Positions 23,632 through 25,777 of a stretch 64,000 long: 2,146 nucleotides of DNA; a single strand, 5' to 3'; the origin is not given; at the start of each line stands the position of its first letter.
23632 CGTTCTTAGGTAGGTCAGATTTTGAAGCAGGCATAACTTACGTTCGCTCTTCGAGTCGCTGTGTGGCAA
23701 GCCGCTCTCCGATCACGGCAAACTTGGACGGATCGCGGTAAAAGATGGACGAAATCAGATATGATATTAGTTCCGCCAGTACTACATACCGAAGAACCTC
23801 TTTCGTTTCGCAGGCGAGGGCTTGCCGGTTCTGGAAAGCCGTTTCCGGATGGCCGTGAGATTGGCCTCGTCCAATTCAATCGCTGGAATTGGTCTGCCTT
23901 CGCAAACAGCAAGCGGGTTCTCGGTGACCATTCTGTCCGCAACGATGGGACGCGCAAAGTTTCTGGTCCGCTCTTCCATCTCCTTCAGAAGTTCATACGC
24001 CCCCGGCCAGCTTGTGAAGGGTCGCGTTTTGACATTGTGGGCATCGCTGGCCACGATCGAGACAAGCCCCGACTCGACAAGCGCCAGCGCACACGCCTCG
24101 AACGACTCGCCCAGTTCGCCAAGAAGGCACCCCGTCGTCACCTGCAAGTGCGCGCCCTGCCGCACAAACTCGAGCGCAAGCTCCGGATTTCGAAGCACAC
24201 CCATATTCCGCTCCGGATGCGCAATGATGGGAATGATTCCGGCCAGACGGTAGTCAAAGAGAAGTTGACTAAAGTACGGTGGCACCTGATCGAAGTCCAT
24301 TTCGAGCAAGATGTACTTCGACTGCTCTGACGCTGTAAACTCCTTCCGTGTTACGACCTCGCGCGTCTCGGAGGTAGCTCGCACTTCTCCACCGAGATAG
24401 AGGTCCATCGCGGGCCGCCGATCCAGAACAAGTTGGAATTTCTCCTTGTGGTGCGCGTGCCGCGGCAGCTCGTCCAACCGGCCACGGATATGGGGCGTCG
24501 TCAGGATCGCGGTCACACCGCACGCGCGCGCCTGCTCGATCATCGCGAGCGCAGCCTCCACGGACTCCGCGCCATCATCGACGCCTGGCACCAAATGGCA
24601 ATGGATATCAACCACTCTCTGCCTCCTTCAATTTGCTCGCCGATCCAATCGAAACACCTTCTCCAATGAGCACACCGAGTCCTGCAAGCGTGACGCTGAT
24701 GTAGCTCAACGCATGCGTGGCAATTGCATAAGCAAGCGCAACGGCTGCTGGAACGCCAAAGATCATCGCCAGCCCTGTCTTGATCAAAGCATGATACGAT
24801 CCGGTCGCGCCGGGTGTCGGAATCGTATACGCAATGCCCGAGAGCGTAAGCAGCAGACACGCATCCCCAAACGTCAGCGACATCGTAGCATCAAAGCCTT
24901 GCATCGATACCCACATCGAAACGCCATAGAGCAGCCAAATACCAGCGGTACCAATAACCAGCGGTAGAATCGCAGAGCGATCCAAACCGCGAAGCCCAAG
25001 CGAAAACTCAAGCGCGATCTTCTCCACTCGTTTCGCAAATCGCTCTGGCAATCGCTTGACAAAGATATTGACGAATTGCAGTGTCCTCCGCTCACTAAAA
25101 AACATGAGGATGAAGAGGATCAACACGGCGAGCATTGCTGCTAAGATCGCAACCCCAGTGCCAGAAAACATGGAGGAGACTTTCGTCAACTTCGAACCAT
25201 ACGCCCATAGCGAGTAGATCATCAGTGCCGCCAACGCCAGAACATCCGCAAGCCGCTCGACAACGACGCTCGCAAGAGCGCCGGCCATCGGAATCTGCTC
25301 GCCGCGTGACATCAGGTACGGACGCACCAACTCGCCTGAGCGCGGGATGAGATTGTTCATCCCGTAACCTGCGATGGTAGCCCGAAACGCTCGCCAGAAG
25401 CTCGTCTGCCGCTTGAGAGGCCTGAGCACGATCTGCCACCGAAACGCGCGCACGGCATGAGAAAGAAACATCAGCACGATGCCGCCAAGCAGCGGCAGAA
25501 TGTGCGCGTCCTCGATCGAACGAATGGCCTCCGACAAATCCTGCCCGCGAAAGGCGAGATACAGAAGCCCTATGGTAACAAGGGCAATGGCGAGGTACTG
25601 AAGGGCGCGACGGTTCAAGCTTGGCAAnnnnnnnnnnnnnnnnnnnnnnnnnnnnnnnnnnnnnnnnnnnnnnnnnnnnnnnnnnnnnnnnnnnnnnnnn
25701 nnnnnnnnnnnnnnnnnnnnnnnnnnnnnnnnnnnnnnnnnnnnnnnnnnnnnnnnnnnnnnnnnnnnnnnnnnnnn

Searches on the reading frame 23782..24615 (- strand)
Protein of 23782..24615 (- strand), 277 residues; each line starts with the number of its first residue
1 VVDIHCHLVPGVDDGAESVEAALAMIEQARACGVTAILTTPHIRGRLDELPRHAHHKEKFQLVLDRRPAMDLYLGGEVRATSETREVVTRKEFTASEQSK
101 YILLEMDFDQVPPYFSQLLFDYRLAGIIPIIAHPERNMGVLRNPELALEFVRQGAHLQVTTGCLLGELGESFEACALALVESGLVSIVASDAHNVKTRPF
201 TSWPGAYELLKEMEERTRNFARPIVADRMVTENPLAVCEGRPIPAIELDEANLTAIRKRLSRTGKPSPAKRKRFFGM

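Call 80: search_protein_families(library=pfam, proteins=[window:23782-24615:-], max_evalue=0.00001)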
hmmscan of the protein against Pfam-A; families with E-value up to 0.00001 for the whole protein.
window:23782-24615:- (277 aa): 1 family
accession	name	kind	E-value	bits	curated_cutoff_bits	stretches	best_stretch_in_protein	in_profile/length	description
PF19567.5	CpsB_CapC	-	3.2e-41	141.7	27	1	1-200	1-203/234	Capsular polysaccharide synthesis, CpsB/CapC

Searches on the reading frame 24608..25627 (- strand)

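Call 80: search_protein_families(library=pfam, proteins=[window:24608-25627:-], max_evalue=0.00001)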
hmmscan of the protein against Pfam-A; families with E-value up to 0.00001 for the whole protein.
window:24608-25627:- (339 aa): 1 family
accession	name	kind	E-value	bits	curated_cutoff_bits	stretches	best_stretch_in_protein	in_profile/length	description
PF03706.18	LPG_synthase_TM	-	4.5e-48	164.7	33.4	1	12-316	3-302/302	Lysylphosphatidylglycerol synthase TM region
